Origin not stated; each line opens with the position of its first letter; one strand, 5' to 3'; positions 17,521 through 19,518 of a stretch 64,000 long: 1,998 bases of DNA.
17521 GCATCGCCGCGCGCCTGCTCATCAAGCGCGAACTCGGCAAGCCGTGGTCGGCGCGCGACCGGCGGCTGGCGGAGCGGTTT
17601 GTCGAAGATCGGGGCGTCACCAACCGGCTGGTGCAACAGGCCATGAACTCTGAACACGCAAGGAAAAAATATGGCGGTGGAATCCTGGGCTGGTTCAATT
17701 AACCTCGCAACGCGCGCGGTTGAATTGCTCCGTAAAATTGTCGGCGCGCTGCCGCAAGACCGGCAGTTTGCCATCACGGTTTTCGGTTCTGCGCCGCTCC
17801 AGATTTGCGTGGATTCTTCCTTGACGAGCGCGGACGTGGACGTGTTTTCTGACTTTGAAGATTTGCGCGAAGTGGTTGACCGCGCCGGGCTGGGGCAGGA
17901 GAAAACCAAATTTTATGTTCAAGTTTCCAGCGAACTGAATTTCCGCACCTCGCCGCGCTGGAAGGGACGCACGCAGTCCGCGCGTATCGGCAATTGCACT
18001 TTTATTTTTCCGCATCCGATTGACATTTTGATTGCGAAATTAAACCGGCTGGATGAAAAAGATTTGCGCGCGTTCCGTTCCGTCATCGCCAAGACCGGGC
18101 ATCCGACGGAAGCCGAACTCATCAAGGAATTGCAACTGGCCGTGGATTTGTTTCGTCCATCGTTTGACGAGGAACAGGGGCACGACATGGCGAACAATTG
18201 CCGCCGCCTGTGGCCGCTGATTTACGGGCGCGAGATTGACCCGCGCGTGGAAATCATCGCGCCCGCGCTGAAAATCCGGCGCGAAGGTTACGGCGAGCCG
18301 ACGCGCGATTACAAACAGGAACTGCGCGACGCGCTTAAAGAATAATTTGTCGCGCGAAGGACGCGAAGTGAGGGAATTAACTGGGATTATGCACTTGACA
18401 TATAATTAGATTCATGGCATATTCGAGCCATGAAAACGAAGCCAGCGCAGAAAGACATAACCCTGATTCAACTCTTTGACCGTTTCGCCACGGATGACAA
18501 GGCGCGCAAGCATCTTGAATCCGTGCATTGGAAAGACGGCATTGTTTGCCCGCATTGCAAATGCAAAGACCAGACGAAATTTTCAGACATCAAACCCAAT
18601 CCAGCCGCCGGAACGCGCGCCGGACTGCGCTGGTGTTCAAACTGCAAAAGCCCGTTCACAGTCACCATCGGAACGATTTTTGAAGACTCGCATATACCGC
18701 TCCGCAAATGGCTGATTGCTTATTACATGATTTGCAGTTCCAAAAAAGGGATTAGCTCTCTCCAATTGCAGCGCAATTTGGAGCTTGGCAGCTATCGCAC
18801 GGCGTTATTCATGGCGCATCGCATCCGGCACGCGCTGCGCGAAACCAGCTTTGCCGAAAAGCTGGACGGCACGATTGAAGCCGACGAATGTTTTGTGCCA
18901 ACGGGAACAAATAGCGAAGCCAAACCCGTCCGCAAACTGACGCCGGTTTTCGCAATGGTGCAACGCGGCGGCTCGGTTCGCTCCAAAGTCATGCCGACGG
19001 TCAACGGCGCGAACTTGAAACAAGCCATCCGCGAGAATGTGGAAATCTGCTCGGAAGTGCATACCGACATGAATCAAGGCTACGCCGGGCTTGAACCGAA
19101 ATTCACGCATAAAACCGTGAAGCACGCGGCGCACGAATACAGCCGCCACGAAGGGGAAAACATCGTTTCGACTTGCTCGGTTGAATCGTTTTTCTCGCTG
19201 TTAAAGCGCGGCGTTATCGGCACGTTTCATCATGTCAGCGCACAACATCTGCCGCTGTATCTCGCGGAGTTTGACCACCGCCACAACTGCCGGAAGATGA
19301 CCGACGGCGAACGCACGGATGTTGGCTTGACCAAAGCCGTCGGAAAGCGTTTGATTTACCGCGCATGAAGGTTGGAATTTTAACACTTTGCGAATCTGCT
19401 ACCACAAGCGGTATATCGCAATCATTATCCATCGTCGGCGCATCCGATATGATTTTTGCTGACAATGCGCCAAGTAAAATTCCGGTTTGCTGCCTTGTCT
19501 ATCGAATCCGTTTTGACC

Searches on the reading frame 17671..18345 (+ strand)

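Call 72: search_protein_families(library=pfam, proteins=[window:17671-18345:+], max_evalue=0.001)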
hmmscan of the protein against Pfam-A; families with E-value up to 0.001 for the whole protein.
window:17671-18345:+ (224 aa): 1 family
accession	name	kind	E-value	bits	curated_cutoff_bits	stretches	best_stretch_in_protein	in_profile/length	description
PF19502.5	DUF6036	-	4.3e-06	27.1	23.6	1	28-136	15-116/164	Nucleotidyltransferase of unknown function (DUF6036)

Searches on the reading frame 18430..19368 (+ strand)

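Call 72: search_protein_families(library=pfam, proteins=[window:18430-19368:+], max_evalue=0.001)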
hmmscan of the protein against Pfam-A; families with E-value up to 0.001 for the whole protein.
window:18430-19368:+ (312 aa): 2 families
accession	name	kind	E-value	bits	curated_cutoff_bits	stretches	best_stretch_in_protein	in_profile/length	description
PF12762.13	DDE_Tnp_IS1595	-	4.6e-27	95.3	27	1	144-286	1-153/153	ISXO2-like transposase domain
PF12760.12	Zn_ribbon_IS1595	-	1.7e-08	34.7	25.4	1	21-73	2-44/46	Transposase zinc-ribbon domain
